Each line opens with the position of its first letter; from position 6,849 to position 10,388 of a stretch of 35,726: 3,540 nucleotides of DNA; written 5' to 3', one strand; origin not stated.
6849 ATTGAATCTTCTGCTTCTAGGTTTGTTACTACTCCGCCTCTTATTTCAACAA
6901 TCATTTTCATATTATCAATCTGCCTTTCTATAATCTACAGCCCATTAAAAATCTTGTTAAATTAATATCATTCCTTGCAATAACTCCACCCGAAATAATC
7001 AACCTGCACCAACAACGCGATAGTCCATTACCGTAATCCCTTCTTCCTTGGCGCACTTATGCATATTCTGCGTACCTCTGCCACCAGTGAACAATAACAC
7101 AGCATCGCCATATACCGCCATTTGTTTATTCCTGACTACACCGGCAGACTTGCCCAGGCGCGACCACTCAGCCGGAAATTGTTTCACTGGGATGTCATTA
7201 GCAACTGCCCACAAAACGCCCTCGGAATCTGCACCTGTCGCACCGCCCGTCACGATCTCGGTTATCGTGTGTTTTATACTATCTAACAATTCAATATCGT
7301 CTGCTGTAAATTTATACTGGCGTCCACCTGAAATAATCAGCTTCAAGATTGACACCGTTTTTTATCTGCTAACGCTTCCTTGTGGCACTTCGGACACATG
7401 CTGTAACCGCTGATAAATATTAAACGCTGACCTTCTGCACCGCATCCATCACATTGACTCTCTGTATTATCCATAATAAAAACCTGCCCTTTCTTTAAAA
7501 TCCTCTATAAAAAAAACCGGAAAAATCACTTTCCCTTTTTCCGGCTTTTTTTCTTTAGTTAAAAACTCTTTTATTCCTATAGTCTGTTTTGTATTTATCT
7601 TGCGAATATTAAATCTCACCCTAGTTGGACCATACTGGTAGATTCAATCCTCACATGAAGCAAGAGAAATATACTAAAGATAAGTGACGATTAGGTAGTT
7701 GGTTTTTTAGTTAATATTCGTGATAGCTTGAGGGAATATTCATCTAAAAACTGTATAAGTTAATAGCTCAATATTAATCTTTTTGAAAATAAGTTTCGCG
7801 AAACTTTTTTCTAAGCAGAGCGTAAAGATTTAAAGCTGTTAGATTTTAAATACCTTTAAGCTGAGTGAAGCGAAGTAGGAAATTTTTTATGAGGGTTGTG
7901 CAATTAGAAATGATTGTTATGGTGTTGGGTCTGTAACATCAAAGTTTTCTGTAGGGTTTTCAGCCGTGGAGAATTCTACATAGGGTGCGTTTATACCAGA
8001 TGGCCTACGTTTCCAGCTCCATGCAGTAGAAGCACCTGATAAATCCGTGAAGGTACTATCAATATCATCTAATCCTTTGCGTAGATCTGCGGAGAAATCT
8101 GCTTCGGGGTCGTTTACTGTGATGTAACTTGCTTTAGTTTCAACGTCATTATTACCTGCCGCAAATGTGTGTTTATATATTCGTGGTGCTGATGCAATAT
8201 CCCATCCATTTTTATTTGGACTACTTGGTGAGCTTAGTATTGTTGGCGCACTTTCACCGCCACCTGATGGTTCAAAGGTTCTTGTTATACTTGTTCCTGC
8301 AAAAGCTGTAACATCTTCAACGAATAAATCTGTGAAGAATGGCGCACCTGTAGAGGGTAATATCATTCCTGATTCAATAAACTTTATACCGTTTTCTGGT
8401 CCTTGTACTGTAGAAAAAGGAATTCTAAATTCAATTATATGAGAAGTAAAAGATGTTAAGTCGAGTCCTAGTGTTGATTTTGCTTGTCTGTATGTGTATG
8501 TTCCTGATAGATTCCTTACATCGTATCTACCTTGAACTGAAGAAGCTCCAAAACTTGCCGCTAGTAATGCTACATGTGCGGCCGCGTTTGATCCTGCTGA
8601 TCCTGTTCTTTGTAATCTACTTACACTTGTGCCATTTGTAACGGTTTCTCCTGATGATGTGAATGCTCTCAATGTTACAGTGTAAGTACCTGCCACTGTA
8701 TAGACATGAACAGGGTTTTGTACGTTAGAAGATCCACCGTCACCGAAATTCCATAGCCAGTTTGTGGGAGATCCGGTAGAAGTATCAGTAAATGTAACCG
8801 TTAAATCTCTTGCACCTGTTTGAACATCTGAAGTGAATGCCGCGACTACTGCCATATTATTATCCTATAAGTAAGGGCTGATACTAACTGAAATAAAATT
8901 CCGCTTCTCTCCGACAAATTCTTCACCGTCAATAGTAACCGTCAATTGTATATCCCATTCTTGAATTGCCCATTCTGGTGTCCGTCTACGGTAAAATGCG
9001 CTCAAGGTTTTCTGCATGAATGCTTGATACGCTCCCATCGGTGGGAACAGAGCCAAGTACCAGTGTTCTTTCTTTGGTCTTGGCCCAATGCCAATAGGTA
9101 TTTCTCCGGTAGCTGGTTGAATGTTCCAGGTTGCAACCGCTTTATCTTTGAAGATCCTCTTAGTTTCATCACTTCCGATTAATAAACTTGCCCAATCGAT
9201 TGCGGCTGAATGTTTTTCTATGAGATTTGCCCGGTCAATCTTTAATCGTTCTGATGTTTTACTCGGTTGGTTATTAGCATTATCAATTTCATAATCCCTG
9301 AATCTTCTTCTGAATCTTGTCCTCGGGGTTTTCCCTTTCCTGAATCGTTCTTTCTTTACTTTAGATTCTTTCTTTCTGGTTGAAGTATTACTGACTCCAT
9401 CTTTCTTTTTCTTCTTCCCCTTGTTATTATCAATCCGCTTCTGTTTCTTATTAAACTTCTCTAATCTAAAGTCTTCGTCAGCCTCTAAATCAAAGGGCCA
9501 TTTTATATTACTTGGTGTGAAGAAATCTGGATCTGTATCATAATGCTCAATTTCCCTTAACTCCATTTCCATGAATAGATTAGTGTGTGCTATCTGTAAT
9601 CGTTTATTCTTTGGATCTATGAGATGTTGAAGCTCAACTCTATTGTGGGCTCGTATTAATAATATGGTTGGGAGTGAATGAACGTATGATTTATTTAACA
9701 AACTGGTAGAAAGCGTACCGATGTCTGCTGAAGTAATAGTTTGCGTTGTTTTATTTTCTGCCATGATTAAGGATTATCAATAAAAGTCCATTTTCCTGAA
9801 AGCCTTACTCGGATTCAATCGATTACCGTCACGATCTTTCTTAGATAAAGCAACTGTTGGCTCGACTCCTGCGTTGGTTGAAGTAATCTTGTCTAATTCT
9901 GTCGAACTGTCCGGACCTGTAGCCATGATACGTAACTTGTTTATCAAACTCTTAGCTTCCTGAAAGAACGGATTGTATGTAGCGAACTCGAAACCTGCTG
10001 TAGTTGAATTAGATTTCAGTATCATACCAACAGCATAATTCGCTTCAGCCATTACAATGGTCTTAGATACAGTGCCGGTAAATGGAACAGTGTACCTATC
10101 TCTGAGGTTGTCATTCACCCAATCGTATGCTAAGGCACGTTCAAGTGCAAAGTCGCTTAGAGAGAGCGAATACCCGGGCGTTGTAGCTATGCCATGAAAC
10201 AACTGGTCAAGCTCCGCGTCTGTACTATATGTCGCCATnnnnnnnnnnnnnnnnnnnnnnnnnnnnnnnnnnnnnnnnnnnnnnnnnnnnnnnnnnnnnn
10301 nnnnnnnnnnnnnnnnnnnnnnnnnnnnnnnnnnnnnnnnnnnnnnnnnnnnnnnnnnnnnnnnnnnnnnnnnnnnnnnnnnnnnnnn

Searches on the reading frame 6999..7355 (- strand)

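Call 9: search_protein_families(library=pfam, proteins=[window:6999-7355:-], max_evalue=0.01)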
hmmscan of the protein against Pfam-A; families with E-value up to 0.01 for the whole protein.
window:6999-7355:- (118 aa): 1 family
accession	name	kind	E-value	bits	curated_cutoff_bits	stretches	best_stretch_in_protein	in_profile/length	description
PF10686.14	YAcAr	-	8.3e-11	42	28.2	1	5-66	2-65/66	YspA, cpYpsA-related SLOG family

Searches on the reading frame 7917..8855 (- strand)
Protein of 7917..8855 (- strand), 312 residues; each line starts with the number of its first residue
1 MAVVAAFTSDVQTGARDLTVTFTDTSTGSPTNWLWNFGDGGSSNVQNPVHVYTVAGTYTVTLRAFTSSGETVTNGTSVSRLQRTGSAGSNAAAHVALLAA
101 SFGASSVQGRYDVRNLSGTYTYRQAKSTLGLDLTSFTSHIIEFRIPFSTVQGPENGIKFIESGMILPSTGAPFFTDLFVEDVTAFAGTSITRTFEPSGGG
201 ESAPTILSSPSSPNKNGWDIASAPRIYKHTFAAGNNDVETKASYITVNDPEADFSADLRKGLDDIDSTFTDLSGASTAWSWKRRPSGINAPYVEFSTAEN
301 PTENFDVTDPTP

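Call 9: search_protein_families(library=pfam, proteins=[window:7917-8855:-], max_evalue=0.01)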
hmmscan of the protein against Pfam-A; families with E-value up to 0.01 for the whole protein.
window:7917-8855:- (312 aa): 2 families
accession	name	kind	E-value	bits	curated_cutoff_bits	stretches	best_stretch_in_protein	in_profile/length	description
PF18911.6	PKD_4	-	5e-15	55.8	27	1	5-72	8-76/85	PKD domain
PF00801.26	PKD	-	2.2e-10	40.9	23.5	1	14-70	11-71/80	PKD domain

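Call 11: search_protein_families(library=phrogs, proteins=[window:7917-8855:-], max_evalue=0.01)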
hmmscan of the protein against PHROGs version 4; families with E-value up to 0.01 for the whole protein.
window:7917-8855:- (312 aa): 0 families

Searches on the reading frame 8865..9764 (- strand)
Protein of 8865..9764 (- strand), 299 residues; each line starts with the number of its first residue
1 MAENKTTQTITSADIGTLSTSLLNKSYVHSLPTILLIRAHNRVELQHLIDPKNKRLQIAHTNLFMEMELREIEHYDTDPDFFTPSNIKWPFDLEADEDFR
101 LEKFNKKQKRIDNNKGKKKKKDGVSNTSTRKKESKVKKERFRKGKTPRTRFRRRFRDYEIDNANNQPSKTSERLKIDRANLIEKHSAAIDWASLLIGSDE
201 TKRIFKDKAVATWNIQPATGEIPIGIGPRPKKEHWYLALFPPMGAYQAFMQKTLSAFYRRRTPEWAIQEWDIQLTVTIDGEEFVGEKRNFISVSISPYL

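Call 9: search_protein_families(library=pfam, proteins=[window:8865-9764:-], max_evalue=0.01)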
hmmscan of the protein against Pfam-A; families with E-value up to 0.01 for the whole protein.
window:8865-9764:- (299 aa): 0 families

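Call 11: search_protein_families(library=phrogs, proteins=[window:8865-9764:-], max_evalue=0.01)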
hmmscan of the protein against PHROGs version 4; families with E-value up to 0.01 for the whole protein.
window:8865-9764:- (299 aa): 0 families

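Call 13: find_related_loci(query=window:8865-9764:-, collection=viral_contigs, flank=10000)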
Query window:8865-9764:- (299 aa) in viral_contigs; peptide patterns used: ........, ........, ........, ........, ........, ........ (x = any residue, [..] = any of these).
14 stretches matched a pattern; 3 encode a relative of the query (tblastn E <= 1e-3); 3 distinct loci.
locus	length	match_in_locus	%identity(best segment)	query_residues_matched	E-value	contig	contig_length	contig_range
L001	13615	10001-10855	55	8-297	3e-91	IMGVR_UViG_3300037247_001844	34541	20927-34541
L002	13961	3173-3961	50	1-297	4e-86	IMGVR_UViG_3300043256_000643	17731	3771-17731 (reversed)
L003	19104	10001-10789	50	1-297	4e-86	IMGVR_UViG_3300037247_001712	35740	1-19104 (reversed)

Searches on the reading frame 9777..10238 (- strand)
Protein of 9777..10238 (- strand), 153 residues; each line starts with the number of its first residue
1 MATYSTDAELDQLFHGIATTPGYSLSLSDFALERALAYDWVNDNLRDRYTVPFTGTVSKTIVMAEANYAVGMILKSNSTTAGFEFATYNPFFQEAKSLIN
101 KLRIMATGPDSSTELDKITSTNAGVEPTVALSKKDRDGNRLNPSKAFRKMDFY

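Call 9: search_protein_families(library=pfam, proteins=[window:9777-10238:-], max_evalue=0.01)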
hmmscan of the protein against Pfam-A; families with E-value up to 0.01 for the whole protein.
window:9777-10238:- (153 aa): 0 families

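Call 11: search_protein_families(library=phrogs, proteins=[window:9777-10238:-], max_evalue=0.01)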
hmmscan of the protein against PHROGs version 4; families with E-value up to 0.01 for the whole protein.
window:9777-10238:- (153 aa): 0 families

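Call 26: find_related_loci(query=A2, collection=viral_contigs, flank=10000)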
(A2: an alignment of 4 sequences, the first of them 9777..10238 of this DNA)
Query A2 (153 aa) in viral_contigs; peptide patterns used: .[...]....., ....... (x = any residue, [..] = any of these).
51 stretches matched a pattern; 7 encode a relative of the query (tblastn E <= 1e-3); 7 distinct loci.
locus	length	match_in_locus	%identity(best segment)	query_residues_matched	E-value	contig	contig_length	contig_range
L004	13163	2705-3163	76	1-153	8e-77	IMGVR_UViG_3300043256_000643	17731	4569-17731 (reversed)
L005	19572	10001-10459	76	1-153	8e-77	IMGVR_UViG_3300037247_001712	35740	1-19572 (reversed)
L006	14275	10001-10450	70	4-153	2e-70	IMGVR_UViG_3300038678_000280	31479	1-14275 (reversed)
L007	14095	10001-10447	73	4-153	3e-67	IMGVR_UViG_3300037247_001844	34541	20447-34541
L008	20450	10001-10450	60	3-153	1e-56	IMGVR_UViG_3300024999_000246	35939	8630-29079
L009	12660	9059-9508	60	3-153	1e-56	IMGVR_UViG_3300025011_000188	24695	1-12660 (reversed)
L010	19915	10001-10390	38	1-143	1e-21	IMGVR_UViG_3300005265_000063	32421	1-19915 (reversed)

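Call 27: find_related_loci(query=A2, collection=metagenome_contigs, flank=10000)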
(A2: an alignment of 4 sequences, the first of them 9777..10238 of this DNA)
Query A2 (153 aa) in metagenome_contigs; peptide patterns used: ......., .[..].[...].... (x = any residue, [..] = any of these).
597 stretches matched a pattern (row limit reached: there are more); 6 encode a relative of the query (tblastn E <= 1e-3); 5 distinct loci.
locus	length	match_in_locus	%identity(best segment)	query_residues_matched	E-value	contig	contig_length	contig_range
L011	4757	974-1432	80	1-153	2e-82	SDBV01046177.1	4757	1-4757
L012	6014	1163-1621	78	1-153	1e-81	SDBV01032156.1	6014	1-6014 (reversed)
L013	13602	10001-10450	60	3-153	8e-57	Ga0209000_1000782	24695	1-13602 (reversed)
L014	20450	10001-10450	60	3-153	8e-57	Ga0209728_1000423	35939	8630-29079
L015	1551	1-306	56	51-153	1e-34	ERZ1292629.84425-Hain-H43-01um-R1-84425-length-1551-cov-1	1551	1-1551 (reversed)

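Call 51: find_homologous_proteins(query=window:9777-10238:-, max_evalue=1e-10)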
Query window:9777-10238:- (153 aa): 27 proteins with E <= 1e-10 among 52 candidates.
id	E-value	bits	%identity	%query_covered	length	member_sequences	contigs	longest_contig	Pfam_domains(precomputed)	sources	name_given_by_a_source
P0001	1.1e-94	332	100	100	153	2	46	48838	-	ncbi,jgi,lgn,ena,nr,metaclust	ncbi:MAG: hypothetical protein HOI47_21600 [Candidatus Scalindua sp.]|jgi:hypothetical protein|nr:hy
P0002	6.1e-78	278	82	100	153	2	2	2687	-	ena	-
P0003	8.6e-77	274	80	100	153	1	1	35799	-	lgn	-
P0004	3.2e-76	272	83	99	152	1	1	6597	-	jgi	jgi:hypothetical protein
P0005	1.1e-75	270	81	100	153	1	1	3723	-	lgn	-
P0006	1.1e-74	267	80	100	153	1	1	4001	-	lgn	-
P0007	3.2e-73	262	78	100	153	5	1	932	-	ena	-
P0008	1.9e-71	257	75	100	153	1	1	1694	-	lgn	-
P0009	3.0e-71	256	79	100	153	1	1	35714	-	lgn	-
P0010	6.2e-71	255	76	100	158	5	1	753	-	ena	-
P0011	6.4e-71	255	77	100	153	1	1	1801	-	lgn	-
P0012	1.4e-70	254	76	100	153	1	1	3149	-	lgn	-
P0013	2.9e-69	249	76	100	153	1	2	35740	-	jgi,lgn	jgi:hypothetical protein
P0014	1.3e-68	247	75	100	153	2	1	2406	-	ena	-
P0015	1.5e-67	244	75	100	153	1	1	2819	-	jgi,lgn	jgi:hypothetical protein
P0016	1.4e-64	234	70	100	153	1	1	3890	-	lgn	-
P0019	1.3e-63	231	71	99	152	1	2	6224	-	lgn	-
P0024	3.7e-54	201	63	99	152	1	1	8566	-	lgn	-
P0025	5.1e-53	197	66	97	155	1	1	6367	-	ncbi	-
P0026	1.1e-51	192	60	99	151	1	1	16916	-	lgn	-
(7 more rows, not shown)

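Call 52: find_encoding_contigs(protein=P0003, flank=10000, max_places=3)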
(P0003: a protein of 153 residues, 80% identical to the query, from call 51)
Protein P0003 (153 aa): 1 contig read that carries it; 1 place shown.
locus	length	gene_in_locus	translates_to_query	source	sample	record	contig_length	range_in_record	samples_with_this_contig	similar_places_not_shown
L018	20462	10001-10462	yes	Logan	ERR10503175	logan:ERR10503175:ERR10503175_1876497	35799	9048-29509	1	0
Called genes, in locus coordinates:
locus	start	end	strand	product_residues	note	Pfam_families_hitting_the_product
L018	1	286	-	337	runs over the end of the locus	PF11805:DUF3326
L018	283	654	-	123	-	PF02675:AdoMet_dc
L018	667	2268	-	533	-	-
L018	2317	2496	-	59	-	-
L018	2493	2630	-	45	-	-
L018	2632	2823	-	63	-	-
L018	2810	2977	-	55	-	-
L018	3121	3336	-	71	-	-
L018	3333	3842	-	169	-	-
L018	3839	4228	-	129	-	-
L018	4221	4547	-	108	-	-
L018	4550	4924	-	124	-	PF09643:YopX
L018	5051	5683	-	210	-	PF00782:DSPc (weak)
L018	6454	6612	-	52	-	-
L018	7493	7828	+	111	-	PF10686:YAcAr (weak)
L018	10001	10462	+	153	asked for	-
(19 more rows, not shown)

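Call 53: find_encoding_contigs(protein=P0009, flank=10000, max_places=3)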
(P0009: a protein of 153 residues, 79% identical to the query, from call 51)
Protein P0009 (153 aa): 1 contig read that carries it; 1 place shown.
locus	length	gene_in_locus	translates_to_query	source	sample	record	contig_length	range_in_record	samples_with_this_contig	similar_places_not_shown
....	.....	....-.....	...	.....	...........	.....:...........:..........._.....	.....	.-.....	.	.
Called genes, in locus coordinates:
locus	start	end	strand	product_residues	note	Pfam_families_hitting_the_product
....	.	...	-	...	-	?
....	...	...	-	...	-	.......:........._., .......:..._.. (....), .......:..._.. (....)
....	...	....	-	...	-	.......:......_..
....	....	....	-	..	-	-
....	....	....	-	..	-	-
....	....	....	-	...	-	-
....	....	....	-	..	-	-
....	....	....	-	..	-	-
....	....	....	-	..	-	-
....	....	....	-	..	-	-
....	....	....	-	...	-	-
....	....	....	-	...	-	-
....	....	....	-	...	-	-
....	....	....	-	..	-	-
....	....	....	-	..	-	-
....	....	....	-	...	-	-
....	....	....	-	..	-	-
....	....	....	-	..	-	-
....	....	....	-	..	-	-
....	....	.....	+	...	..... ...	-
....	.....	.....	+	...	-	-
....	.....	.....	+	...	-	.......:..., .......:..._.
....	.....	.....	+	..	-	-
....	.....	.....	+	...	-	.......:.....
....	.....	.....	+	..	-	-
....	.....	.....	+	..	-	-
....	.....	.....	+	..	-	-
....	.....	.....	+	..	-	-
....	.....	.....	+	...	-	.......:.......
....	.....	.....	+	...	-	-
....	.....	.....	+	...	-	-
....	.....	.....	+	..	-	-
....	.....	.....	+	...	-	-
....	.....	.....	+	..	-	-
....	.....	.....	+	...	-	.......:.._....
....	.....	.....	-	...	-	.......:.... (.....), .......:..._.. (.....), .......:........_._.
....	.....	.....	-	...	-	-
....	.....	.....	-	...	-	-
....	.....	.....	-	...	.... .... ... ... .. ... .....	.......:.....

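Call 54: find_encoding_contigs(protein=P0001, flank=6000, max_places=10)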
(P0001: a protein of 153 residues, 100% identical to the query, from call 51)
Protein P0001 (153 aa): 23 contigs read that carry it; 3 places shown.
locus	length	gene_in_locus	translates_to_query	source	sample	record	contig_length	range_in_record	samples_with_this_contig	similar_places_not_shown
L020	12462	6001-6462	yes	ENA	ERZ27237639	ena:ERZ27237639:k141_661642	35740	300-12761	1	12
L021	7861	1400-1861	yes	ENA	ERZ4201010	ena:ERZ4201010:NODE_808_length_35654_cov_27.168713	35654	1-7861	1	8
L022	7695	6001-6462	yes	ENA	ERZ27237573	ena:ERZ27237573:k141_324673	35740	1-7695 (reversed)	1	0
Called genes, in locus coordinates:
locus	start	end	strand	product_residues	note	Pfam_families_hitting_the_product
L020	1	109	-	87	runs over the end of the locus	-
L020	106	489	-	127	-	PF07087:DUF1353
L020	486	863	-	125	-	-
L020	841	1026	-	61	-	-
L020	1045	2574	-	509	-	-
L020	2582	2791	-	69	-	-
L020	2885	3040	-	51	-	-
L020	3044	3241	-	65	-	-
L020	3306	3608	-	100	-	-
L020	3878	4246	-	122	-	-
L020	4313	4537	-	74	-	-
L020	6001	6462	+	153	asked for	-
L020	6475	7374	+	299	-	-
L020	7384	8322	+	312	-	PF00801:PKD, PF18911:PKD_4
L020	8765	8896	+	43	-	-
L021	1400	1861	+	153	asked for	-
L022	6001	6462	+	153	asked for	-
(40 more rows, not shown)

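Call 57: find_encoding_contigs(protein=P0004, flank=10000, max_places=2)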
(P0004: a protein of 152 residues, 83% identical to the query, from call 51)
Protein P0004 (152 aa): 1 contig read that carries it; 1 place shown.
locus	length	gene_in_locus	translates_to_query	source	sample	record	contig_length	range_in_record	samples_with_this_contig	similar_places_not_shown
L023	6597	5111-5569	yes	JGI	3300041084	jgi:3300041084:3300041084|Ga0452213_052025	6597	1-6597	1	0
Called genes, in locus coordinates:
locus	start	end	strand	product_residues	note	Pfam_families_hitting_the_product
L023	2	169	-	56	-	?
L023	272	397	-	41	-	-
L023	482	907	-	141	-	-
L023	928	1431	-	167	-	PF14354:Lar_restr_allev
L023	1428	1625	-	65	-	-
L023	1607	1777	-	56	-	-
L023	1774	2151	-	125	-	PF04448:DUF551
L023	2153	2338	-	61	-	-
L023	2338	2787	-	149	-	-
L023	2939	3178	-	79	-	-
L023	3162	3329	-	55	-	-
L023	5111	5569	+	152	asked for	-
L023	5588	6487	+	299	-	-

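Call 58: find_encoding_contigs(protein=P0024, flank=10000, max_places=2)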
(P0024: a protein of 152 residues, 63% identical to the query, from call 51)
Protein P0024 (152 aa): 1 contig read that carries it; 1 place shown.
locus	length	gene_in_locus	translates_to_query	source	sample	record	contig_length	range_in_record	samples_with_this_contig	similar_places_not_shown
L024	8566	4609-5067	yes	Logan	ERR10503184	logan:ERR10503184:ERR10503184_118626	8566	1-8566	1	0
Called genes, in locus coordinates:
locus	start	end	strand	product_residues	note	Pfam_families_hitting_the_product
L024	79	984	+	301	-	-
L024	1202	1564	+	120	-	-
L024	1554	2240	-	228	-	PF02086:MethyltransfD12 (weak)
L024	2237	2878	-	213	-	-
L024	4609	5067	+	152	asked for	-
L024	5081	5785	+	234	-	-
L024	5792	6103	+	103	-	-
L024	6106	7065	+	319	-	PF00801:PKD (weak), PF18911:PKD_4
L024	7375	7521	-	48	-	-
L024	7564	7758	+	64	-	-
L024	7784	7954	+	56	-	-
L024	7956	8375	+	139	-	PF10686:YAcAr (faint)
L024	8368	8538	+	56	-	-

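Call 59: find_encoding_contigs(protein=P0026, flank=10000, max_places=2)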
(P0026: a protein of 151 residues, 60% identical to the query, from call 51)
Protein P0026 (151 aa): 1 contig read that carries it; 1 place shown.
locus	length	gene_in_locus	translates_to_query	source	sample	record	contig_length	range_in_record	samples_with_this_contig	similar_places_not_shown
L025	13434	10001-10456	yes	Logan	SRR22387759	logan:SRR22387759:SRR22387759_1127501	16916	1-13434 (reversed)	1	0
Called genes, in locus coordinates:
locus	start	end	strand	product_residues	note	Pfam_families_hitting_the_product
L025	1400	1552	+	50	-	-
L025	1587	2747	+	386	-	PF06074:Portal_Mu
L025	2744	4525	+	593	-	PF01068:DNA_ligase_A_M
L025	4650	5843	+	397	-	-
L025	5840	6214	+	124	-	PF06056:Terminase_5 (weak)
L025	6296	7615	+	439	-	-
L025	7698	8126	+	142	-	-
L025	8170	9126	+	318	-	-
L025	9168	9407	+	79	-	-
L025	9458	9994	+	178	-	-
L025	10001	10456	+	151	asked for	-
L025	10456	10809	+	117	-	-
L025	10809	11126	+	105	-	-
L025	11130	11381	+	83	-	-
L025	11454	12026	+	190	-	PF13715:CarbopepD_reg_2 (faint), PF13620:CarboxypepD_reg (weak)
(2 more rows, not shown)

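Call 61: find_encoding_contigs(protein=P0019, flank=10000, max_places=2)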
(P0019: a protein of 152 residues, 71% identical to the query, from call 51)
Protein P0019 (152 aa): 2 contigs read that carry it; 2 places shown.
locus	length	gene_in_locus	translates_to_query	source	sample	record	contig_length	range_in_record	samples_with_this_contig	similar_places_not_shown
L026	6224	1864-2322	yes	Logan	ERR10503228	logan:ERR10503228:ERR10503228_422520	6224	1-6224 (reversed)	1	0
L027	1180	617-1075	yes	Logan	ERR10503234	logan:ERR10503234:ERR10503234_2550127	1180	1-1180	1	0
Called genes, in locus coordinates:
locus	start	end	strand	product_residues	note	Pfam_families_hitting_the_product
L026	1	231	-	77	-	?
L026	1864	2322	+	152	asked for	-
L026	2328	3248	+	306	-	-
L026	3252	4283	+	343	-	PF00801:PKD, PF18911:PKD_4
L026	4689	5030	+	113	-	PF10686:YAcAr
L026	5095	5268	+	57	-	-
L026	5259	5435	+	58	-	-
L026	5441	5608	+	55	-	-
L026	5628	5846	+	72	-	-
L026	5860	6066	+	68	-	-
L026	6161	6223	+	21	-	?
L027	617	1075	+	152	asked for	-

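Call 62: find_encoding_contigs(protein=P0025, flank=10000, max_places=2)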
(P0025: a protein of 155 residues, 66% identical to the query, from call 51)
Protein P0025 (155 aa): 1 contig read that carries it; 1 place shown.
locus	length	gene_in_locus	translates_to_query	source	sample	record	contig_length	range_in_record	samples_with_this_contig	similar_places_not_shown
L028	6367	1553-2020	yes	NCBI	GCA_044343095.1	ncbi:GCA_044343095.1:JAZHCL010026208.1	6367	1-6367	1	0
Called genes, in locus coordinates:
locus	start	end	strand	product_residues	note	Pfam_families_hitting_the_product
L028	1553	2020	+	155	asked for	-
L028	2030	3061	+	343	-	-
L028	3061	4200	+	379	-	PF25852:DUF6242_C (faint)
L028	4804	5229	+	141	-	-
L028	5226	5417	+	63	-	-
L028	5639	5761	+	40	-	-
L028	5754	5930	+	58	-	-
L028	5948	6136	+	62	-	-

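Call 63: find_encoding_contigs(protein=P0006, flank=10000, max_places=2)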
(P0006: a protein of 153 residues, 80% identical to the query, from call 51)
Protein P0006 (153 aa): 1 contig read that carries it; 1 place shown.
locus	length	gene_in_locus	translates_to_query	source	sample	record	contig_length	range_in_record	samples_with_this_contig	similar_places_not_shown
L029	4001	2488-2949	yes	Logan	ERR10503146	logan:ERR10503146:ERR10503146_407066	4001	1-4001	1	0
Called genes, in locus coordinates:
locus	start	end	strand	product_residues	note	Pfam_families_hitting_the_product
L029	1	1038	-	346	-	?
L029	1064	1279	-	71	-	-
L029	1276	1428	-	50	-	-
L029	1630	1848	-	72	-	-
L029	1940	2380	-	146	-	-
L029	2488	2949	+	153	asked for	-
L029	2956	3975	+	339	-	-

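Call 64: find_encoding_contigs(protein=P0005, flank=10000, max_places=2)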
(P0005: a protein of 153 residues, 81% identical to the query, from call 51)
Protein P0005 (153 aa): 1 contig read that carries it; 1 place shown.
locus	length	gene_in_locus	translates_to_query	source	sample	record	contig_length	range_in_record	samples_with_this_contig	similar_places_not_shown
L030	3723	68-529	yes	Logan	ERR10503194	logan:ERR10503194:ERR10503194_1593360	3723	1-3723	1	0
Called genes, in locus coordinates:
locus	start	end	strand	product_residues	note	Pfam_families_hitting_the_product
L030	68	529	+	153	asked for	-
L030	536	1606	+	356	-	-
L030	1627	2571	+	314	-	PF00801:PKD, PF18911:PKD_4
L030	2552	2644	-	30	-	-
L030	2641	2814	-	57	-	-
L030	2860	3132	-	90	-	-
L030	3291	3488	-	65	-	-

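Call 90: find_encoding_contigs(protein=P0016, flank=5000, max_places=2)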
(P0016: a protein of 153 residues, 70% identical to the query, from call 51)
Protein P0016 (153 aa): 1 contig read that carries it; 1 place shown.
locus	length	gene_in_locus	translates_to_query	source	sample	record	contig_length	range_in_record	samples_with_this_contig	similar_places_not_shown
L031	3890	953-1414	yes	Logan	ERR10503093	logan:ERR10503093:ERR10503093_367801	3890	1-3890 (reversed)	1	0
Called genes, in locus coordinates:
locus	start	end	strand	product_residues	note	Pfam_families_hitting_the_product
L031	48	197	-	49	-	-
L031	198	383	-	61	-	-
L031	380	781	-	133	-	-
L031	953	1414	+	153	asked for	-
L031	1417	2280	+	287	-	-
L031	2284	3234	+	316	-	PF00801:PKD, PF18911:PKD_4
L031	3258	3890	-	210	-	?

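Call 91: find_encoding_contigs(protein=P0012, flank=5000, max_places=2)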
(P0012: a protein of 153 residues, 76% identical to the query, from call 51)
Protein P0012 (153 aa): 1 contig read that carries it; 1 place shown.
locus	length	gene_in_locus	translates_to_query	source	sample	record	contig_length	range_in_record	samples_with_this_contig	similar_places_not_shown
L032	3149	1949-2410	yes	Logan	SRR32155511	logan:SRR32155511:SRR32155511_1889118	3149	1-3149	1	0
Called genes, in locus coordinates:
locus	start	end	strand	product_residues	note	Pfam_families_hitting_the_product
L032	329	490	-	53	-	-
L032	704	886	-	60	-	-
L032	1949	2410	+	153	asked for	-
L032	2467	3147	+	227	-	?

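Call 101: find_related_loci(query=A2, collection=genome_contigs, flank=6000)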
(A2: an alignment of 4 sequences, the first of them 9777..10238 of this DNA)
Query A2 (153 aa) in genome_contigs; peptide patterns used: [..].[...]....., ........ (x = any residue, [..] = any of these).
66 stretches matched a pattern, but none encodes a relative of the query by tblastn (E <= 1e-3).
